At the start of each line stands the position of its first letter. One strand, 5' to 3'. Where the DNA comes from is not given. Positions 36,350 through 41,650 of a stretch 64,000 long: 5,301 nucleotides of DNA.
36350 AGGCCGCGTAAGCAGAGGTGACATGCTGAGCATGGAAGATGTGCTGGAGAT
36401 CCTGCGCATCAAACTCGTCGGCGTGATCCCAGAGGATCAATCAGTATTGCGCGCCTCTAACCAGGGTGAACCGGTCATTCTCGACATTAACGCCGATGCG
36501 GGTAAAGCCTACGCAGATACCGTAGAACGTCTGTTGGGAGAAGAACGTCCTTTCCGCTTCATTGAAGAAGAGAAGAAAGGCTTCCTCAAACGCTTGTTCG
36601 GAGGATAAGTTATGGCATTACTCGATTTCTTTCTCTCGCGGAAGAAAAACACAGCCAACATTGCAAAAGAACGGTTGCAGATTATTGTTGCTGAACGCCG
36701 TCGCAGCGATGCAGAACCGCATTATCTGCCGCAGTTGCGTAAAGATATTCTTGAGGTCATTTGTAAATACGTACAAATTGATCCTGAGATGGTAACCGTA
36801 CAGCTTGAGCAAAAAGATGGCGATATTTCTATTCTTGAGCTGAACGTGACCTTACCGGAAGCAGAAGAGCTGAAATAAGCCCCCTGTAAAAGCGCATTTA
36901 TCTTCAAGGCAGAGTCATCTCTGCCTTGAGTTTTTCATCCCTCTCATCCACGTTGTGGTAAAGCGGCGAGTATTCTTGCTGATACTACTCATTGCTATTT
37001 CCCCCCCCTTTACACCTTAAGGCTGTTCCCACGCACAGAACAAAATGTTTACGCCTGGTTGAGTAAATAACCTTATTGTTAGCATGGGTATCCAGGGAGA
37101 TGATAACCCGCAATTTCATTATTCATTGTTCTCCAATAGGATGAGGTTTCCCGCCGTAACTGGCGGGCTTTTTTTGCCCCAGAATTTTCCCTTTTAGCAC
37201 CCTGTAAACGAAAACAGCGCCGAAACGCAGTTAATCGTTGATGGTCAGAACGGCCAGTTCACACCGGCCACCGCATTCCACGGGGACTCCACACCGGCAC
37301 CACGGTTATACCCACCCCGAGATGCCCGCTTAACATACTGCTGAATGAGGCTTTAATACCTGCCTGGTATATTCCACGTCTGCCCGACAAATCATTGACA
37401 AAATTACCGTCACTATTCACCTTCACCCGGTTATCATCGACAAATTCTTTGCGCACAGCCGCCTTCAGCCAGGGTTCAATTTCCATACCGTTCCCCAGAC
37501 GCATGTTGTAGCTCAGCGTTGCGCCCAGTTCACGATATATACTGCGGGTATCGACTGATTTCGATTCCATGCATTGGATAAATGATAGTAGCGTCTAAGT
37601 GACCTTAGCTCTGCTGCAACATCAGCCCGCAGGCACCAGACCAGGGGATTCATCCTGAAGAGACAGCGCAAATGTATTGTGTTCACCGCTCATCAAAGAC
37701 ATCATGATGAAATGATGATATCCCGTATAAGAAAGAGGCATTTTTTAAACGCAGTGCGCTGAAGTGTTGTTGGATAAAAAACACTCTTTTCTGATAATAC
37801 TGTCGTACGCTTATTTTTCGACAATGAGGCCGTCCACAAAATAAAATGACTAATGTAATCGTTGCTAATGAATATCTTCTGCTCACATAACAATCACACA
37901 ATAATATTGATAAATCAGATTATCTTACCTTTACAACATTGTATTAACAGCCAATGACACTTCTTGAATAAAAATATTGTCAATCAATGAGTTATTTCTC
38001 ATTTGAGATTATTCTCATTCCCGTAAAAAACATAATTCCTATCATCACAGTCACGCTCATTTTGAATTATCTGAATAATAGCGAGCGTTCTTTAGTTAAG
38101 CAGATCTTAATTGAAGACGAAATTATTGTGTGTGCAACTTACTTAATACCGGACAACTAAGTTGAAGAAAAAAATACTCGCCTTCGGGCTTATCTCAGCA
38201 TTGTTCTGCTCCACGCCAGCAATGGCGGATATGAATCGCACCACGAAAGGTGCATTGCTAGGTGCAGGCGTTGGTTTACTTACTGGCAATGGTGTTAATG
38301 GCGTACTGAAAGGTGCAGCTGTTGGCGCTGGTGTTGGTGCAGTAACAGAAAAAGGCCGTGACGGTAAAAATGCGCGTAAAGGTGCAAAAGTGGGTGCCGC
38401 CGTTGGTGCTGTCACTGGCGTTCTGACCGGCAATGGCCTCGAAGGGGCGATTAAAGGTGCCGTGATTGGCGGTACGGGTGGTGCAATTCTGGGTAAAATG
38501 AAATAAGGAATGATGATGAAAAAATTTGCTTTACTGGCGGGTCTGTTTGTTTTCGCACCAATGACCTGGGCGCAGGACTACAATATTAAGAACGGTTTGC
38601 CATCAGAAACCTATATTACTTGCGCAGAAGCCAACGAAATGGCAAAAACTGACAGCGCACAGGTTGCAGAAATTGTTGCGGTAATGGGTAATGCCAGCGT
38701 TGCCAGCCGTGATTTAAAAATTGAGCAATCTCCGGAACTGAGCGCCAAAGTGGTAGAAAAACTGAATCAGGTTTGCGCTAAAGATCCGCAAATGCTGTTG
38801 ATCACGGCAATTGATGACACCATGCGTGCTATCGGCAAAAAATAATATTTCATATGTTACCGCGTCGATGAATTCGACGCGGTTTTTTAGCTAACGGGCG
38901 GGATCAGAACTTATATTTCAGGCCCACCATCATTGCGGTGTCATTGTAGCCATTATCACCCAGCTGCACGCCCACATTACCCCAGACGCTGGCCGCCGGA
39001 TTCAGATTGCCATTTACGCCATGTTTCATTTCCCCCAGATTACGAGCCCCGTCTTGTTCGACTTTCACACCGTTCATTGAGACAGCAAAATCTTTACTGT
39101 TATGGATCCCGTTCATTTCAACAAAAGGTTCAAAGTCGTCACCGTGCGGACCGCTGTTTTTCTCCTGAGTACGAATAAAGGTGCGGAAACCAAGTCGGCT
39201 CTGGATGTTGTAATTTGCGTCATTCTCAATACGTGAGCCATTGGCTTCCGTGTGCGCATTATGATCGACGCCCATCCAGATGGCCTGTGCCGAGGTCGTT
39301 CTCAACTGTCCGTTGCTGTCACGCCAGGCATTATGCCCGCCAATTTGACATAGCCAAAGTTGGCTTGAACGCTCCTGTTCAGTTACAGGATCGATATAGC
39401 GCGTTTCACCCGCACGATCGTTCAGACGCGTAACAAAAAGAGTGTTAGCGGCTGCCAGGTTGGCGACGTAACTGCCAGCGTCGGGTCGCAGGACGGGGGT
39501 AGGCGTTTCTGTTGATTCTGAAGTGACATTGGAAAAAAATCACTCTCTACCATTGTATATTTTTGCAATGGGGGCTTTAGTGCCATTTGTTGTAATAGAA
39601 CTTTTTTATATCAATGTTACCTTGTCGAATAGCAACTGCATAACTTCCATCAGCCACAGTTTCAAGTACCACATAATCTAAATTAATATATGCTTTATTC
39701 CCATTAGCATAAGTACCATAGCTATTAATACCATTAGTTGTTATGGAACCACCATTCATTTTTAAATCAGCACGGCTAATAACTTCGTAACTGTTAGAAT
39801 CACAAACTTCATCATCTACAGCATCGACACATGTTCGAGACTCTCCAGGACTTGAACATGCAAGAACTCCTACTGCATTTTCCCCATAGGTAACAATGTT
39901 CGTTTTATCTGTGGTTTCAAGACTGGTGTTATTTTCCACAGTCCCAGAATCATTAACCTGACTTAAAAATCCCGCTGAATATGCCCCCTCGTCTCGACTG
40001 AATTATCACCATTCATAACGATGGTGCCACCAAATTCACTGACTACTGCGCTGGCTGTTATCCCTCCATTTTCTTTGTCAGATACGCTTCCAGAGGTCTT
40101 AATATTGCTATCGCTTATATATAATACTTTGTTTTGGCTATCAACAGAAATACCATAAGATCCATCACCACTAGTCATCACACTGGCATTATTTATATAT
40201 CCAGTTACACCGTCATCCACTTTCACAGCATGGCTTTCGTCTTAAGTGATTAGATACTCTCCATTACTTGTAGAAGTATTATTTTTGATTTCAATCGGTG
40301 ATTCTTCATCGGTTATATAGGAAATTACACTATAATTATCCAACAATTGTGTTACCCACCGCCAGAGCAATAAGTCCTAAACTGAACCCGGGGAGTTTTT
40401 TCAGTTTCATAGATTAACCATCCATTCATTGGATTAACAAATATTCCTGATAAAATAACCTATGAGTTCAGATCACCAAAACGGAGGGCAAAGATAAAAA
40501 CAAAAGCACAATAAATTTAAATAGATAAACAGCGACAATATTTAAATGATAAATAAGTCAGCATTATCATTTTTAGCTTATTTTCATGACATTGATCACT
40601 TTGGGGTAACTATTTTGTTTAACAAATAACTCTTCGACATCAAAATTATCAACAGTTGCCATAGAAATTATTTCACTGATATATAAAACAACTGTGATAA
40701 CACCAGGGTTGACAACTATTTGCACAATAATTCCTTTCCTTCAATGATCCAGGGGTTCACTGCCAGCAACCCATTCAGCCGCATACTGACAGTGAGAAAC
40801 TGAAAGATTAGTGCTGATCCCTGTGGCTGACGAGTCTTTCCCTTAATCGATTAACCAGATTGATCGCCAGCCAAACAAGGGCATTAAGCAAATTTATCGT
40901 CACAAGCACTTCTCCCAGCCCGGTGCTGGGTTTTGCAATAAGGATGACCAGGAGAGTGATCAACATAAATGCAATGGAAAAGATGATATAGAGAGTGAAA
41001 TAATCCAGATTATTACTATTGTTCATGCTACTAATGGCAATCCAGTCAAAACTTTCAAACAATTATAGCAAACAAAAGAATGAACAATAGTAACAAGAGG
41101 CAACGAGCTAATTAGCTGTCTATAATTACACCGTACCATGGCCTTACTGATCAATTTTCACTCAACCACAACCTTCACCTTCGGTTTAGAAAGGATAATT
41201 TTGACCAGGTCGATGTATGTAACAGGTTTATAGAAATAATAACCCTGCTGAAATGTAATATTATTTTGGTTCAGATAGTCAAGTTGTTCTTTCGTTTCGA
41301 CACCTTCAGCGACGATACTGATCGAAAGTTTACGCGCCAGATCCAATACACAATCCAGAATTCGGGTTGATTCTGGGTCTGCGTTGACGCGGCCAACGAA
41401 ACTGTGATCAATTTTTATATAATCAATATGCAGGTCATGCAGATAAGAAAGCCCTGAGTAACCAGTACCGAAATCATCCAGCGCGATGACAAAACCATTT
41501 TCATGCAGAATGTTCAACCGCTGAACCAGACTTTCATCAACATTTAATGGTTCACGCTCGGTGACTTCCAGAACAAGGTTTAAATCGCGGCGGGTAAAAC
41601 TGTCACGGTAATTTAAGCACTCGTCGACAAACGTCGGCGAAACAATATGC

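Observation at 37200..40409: Two decayed autotransporter loci flanking ymgG-ymgD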

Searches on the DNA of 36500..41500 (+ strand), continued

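Call 10: get_annotated_region(hit=H43, flank=3500)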
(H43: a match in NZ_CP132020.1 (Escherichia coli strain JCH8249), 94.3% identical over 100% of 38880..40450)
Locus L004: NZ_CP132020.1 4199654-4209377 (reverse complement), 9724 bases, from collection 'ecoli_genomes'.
description: Escherichia coli strain JCH8249 chromosome, complete genome
organism: Escherichia coli strain JCH8249 (NCBI taxid 562)
replicon: chromosome; assembly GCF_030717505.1
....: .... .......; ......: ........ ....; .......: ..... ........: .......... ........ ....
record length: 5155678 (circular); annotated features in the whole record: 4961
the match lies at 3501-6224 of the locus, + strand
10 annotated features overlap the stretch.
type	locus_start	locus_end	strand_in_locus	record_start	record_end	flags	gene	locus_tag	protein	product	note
CDS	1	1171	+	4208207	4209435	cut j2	-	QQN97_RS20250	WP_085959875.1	IS3 family transposase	programmed frameshift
CDS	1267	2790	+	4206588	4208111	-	pdeG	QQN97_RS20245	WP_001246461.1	EAL domain-containing protein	-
CDS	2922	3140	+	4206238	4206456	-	ymgF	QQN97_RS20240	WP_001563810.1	cell division-associated protein YmgF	-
CDS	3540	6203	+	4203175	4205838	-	ycgH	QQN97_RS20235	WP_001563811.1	autotransporter YcgH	-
CDS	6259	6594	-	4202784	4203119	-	ymgD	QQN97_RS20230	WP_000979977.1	YmgD family protein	-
CDS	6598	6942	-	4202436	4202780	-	ymgG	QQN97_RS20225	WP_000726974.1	YMGG-like glycine zipper-containing protein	-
CDS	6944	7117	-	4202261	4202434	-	ymgI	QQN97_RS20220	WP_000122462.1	protein YmgI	-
CDS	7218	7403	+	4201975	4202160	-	ymgJ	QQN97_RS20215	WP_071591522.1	protein YmgJ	-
CDS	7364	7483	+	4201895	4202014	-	-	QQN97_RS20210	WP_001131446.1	hypothetical protein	-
CDS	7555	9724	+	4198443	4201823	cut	ypjA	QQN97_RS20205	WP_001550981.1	adhesin-like autotransporter YpjA/EhaD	-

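Call 11: get_annotated_region(hit=H50, flank=6000)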
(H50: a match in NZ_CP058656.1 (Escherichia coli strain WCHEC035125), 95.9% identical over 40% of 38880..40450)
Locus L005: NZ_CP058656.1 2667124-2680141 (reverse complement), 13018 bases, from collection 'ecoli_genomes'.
description: Escherichia coli strain WCHEC035125 chromosome, complete genome
organism: Escherichia coli strain WCHEC035125 (NCBI taxid 562)
replicon: chromosome; assembly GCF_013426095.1
host: -; source: sewage; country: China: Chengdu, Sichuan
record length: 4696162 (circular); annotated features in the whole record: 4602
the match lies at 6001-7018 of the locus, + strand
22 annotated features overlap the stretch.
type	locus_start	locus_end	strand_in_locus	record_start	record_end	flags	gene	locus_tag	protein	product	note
CDS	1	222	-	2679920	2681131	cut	bluF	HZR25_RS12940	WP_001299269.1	blue light-responsive regulator BluF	-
CDS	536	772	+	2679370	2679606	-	ycgZ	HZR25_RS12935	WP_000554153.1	regulatory protein YcgZ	-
CDS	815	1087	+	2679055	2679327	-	ymgA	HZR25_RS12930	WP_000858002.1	two-component-system connector protein YmgA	-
CDS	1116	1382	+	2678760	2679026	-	ariR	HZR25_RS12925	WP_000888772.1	biofilm/acid-resistance regulator AriR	-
CDS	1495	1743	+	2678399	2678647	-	ymgC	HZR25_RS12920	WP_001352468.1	protein YmgC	-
CDS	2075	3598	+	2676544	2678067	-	pdeG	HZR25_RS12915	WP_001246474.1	EAL domain-containing protein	-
CDS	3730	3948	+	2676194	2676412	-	ymgF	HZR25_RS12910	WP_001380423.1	cell division-associated protein YmgF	-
CDS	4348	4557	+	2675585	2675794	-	-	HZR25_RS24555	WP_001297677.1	hypothetical protein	-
CDS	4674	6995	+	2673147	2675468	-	-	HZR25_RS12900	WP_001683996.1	autotransporter outer membrane beta-barrel domain-containing protein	-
CDS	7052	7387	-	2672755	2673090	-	ymgD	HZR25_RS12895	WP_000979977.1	YmgD family protein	-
CDS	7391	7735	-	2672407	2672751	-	ymgG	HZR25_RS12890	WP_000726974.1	YMGG-like glycine zipper-containing protein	-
CDS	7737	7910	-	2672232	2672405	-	ymgI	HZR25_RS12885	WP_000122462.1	protein YmgI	-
CDS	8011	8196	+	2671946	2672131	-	ymgJ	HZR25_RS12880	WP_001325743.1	protein YmgJ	-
CDS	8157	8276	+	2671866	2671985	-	-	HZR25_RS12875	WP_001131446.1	hypothetical protein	-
CDS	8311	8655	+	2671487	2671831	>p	-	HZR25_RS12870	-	autotransporter outer membrane beta-barrel domain-containing protein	incomplete; partial in the middle of a contig; missing N-terminus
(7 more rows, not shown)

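Call 18: get_annotated_region(hit=H27, flank=3500)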
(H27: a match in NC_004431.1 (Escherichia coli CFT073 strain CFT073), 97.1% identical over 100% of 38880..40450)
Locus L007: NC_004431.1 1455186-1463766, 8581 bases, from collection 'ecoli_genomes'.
description: Escherichia coli CFT073, complete sequence
organism: Escherichia coli CFT073 strain CFT073 (NCBI taxid 199310)
replicon: chromosome; assembly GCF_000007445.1
host: -; source: -; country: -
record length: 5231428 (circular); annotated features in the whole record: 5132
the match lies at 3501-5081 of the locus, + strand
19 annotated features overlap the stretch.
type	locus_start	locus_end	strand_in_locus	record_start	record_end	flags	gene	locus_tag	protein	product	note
CDS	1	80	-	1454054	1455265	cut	bluF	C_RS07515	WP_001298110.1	blue light-responsive regulator BluF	-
CDS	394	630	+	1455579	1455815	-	ycgZ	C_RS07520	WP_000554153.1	regulatory protein YcgZ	-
CDS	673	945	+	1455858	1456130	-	ymgA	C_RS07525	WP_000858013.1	hypothetical protein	-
CDS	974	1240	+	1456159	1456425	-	ariR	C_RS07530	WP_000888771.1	biofilm/acid-resistance regulator AriR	-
CDS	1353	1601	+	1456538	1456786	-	ymgC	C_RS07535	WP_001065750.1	protein YmgC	-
CDS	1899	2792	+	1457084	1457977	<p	-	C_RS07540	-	cyclic diguanylate phosphodiesterase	incomplete; partial in the middle of a contig; missing N-terminus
CDS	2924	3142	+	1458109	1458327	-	ymgF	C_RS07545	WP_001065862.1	cell division-associated protein YmgF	-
CDS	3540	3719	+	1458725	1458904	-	-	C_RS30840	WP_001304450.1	hypothetical protein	-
CDS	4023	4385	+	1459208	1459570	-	-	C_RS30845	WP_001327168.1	hypothetical protein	-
CDS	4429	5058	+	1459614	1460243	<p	-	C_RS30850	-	autotransporter outer membrane beta-barrel domain-containing protein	frameshifted; incomplete; partial in the middle of a contig; missing N-terminus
CDS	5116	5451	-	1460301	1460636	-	ymgD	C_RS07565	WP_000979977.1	YmgD family protein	-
CDS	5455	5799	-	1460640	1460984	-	ymgG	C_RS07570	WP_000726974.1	YMGG-like glycine zipper-containing protein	-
CDS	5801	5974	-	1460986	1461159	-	-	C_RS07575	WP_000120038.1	hypothetical protein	-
CDS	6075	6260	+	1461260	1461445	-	-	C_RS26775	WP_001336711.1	hypothetical protein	-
CDS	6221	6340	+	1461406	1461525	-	-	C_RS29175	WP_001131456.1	hypothetical protein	-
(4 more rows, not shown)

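Call 24: search_dna_similar(query=window:39498-39547:+, collection=ecoli_genomes, mode=near, rows=spread, max_rows=12, max_evalue=0.001)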
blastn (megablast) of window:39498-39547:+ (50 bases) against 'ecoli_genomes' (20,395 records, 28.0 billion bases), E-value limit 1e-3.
Records with a match: 1038; places in all: 1038; records where one place covers at least 80% of the query: 1038.
Genomes with a match: 1037 of 5426; with a place that covers at least 80% of the query: 1037. Places per genome that has any: lowest 1, median 1, highest 2. On chromosomes: 1034 places; on plasmids: 4.
Best place of each record, by identity: >=99% 560; 95-99% 476; 90-95% 2.
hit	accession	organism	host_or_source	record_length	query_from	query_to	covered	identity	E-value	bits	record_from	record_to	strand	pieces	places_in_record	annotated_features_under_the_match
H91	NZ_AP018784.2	Escherichia coli strain SK1144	-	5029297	1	50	100%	100.0%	5e-17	94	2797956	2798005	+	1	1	autotransporter outer membrane beta-barrel domain-containing protein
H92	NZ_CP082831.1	Escherichia coli strain SCAID WND1-2021 (1/128)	Homo sapiens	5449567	1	50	100%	100.0%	5e-17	94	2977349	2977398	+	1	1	autotransporter outer membrane beta-barrel domain-containing protein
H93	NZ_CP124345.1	Escherichia coli strain AVS0530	wastewater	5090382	1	50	100%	100.0%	5e-17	94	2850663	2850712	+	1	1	autotransporter outer membrane beta-barrel domain-containing protein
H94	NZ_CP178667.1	Escherichia coli strain VTB96937v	Chicken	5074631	1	50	100%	100.0%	5e-17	94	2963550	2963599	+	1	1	autotransporter outer membrane beta-barrel domain-containing protein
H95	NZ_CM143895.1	Escherichia coli strain E20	Homo sapiens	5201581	1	50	100%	100.0%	5e-17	94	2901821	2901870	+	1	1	autotransporter outer membrane beta-barrel domain-containing protein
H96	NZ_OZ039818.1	Escherichia coli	-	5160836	1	50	100%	100.0%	5e-17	94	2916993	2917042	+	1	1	autotransporter outer membrane beta-barrel domain-containing protein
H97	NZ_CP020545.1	Escherichia coli strain ZJ3920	Homo sapiens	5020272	1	50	100%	98.0%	2e-15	88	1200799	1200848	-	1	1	autotransporter outer membrane beta-barrel domain-containing protein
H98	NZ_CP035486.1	Escherichia coli strain NissleGFP_pZE21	cell culture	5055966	1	50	100%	98.0%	2e-15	88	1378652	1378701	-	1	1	autotransporter outer membrane beta-barrel domain-containing protein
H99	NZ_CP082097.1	Escherichia coli strain MS15052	Homo sapiens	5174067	1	50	100%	98.0%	2e-15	88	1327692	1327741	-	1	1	autotransporter outer membrane beta-barrel domain-containing protein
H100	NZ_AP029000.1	Escherichia coli strain GU2018_CL13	Homo sapiens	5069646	1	50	100%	98.0%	2e-15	88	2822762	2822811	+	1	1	autotransporter outer membrane beta-barrel domain-containing protein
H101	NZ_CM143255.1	Escherichia coli strain UID2404240036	Homo sapiens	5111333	1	50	100%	98.0%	2e-15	88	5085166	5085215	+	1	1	autotransporter outer membrane beta-barrel domain-containing protein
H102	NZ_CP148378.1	Escherichia coli strain Z1323HEC0067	Homo sapiens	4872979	1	50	100%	94.0%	2e-11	75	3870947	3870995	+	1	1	autotransporter outer membrane beta-barrel domain-containing protein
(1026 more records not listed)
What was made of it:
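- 39522..39523 (.): Junction of the 735-bp deletion (ancestral codons 306-551). It removes the distal passenger, including the AC_1 autochaperone/pertactin-like domain (residues 410-536). No microhomology. The junction probe hits 1037 of 5426 genomes (call 24).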

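Call 25: search_dna_similar(query=window:39262-39311:+, collection=ecoli_genomes, mode=near, rows=spread, max_rows=12, max_evalue=0.001)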
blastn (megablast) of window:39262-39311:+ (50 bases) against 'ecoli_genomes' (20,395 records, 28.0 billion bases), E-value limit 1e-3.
Records with a match: 1043; places in all: 1043; records where one place covers at least 80% of the query: 1043.
Genomes with a match: 1042 of 5426; with a place that covers at least 80% of the query: 1042. Places per genome that has any: lowest 1, median 1, highest 2. On chromosomes: 1039 places; on plasmids: 4.
Best place of each record, by identity: >=99% 1017; 95-99% 26.
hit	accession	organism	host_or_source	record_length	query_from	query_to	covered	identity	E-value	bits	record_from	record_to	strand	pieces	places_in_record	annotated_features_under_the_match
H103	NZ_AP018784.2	Escherichia coli strain SK1144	-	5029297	1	50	100%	100.0%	5e-17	94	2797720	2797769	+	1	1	autotransporter outer membrane beta-barrel domain-containing protein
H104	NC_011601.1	Escherichia coli O127:H6 str. E2348/69 strain E2348/69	-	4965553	1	50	100%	100.0%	5e-17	94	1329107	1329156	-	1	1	autotransporter outer membrane beta-barrel domain-containing protein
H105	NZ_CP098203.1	Escherichia coli strain Z0117EC0055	Canis lupus familiaris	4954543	1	50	100%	100.0%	5e-17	94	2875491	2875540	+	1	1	autotransporter outer membrane beta-barrel domain-containing protein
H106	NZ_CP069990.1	Escherichia coli strain FDAARGOS_1304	Homo sapiens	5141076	1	50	100%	100.0%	5e-17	94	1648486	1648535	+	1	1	autotransporter outer membrane beta-barrel domain-containing protein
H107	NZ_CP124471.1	Escherichia coli strain AVS0973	wastewater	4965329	1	50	100%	100.0%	5e-17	94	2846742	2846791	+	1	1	autotransporter outer membrane beta-barrel domain-containing protein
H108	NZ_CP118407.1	Escherichia coli strain GABEEC10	Homo sapiens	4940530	1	50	100%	100.0%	5e-17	94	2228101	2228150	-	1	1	autotransporter outer membrane beta-barrel domain-containing protein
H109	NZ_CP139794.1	Escherichia coli strain Nord8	Homo sapiens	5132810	1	50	100%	100.0%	5e-17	94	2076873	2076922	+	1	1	autotransporter outer membrane beta-barrel domain-containing protein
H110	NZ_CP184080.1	Escherichia coli strain AZ148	Homo sapiens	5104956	1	50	100%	100.0%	5e-17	94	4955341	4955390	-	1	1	autotransporter outer membrane beta-barrel domain-containing protein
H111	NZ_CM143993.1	Escherichia coli strain ESBLEC_HM24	Homo sapiens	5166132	1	50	100%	100.0%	5e-17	94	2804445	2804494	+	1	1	autotransporter outer membrane beta-barrel domain-containing protein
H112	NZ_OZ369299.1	Escherichia coli strain Esc8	not applicable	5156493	1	50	100%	100.0%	5e-17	94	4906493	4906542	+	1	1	autotransporter outer membrane beta-barrel domain-containing protein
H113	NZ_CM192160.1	Escherichia coli strain CMZE027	Homo sapiens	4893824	1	50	100%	100.0%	5e-17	94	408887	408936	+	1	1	autotransporter outer membrane beta-barrel domain-containing protein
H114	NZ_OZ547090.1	Escherichia coli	Homo sapiens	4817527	1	50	100%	98.0%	2e-15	88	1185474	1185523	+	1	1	autotransporter outer membrane beta-barrel domain-containing protein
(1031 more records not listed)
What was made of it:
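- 39282..39291 (.): Junction of the 393-bp deletion (ancestral codons ~629-759). It removes roughly the first half of the PF03797 beta-barrel (domain spans 606-865). The junction probe hits 1042 of 5426 genomes, including E2348/69 (call 25).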

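Call 26: search_dna_similar(query=window:40329-40378:+, collection=ecoli_genomes, mode=near, rows=spread, max_rows=12, max_evalue=0.001)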
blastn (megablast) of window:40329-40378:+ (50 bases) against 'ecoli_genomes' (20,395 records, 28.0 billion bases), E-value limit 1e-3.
Records with a match: 565; places in all: 565; records where one place covers at least 80% of the query: 565.
Genomes with a match: 565 of 5426; with a place that covers at least 80% of the query: 565. Places per genome that has any: lowest 1, median 1, highest 1. On chromosomes: 565 places; on plasmids: 0.
Best place of each record, by identity: >=99% 565.
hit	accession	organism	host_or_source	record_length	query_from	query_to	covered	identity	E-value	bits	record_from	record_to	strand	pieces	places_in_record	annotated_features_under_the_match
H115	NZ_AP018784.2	Escherichia coli strain SK1144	-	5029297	1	50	100%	100.0%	5e-17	94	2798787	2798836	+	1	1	none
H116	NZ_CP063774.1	Escherichia coli O25b:H4-ST131 strain ST131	wastewater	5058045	1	50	100%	100.0%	5e-17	94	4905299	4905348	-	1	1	none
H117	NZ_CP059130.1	Escherichia coli strain Ec55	Homo sapiens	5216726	1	50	100%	100.0%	5e-17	94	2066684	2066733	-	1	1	none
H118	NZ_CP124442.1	Escherichia coli strain AVS0196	environmental: river near WWTP effluent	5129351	1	50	100%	100.0%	5e-17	94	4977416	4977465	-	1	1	none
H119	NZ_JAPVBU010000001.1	Escherichia coli strain KE26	Homo sapiens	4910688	1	50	100%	100.0%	5e-17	94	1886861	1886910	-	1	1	none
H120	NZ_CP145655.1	Escherichia coli strain S1-IND-01-B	Homo sapiens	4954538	1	50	100%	100.0%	5e-17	94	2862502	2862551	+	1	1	none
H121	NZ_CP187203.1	Escherichia coli strain 21AR0275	Homo sapiens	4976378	1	50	100%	100.0%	5e-17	94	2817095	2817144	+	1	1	none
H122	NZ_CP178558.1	Escherichia coli strain GCU-H1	Tursiops truncates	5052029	1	50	100%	100.0%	5e-17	94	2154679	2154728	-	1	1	none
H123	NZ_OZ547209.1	Escherichia coli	Homo sapiens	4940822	1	50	100%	100.0%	5e-17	94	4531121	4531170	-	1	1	none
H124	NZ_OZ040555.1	Escherichia coli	-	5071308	1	50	100%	100.0%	5e-17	94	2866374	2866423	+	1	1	none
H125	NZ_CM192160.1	Escherichia coli strain CMZE027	Homo sapiens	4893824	1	50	100%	100.0%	5e-17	94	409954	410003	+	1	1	none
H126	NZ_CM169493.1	Escherichia coli strain EC08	Homo sapiens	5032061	1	50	100%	100.0%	5e-17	94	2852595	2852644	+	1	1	none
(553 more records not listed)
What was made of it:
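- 40336..40410 (-): Start codon plus 20 codons of signal peptide. An 11-bp deletion (junction 40354^40353) removes the A-Y-A signal-peptidase site and shifts the frame. Stop TAA at 40338-40336. The junction probe hits 565 of 5426 genomes, all at 100% identity (call 26).
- The 11-bp, 735-bp and 393-bp junctions recur in 565, 1037 and 1042 complete genomes (calls 24-26).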
